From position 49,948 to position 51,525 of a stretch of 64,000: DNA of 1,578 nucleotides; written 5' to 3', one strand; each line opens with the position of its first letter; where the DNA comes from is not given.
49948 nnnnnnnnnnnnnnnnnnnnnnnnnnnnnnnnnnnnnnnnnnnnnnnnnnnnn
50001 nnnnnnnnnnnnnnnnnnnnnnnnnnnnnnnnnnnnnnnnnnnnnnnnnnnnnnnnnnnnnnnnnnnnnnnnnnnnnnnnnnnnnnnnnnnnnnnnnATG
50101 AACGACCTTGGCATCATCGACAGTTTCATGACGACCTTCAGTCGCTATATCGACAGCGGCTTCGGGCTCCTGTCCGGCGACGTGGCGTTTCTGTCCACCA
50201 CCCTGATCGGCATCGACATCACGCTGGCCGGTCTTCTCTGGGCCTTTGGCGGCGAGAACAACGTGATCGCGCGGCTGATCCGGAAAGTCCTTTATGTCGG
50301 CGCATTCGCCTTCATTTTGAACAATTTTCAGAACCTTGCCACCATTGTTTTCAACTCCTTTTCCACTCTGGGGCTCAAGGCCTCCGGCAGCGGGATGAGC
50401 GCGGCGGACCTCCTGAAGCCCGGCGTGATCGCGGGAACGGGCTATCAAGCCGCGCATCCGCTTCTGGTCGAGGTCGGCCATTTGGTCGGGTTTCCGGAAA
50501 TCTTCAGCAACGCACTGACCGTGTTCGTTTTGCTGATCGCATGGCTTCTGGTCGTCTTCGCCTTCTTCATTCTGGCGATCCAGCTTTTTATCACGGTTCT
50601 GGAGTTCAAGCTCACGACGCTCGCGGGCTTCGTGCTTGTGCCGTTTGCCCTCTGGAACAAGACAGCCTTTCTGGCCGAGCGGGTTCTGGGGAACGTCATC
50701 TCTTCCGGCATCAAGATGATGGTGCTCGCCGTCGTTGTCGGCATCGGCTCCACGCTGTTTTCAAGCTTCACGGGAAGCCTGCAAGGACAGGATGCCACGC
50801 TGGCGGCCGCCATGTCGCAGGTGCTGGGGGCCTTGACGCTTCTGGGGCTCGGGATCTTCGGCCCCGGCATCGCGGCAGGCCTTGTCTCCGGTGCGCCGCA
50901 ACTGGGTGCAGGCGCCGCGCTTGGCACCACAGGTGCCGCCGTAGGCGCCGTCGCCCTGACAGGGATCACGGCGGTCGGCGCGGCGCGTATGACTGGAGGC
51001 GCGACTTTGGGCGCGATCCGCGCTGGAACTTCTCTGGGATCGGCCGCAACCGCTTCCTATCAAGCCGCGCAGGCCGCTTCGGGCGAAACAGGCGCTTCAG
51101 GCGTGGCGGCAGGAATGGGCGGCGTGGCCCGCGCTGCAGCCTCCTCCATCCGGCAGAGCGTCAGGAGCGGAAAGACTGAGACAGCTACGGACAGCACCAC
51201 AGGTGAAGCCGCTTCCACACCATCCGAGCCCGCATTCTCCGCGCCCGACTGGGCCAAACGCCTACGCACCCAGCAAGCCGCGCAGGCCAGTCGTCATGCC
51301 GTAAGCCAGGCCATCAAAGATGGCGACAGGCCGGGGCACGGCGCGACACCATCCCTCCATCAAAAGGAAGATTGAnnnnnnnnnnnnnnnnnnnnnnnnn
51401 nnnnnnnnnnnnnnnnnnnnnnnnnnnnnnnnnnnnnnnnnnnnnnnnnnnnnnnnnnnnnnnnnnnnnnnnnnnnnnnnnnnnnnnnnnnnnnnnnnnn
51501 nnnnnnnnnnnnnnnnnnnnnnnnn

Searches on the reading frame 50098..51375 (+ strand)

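Call 115: search_protein_families(library=pfam, proteins=[window:50098-51375:+], max_evalue=0.00001)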
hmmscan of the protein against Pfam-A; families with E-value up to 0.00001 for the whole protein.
window:50098-51375:+ (425 aa): 1 family
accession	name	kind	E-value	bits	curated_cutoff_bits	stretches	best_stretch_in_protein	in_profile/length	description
PF04610.19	TrbL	-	1.6e-49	169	25.9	1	37-254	1-214/215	TrbL/VirB6 plasmid conjugal transfer protein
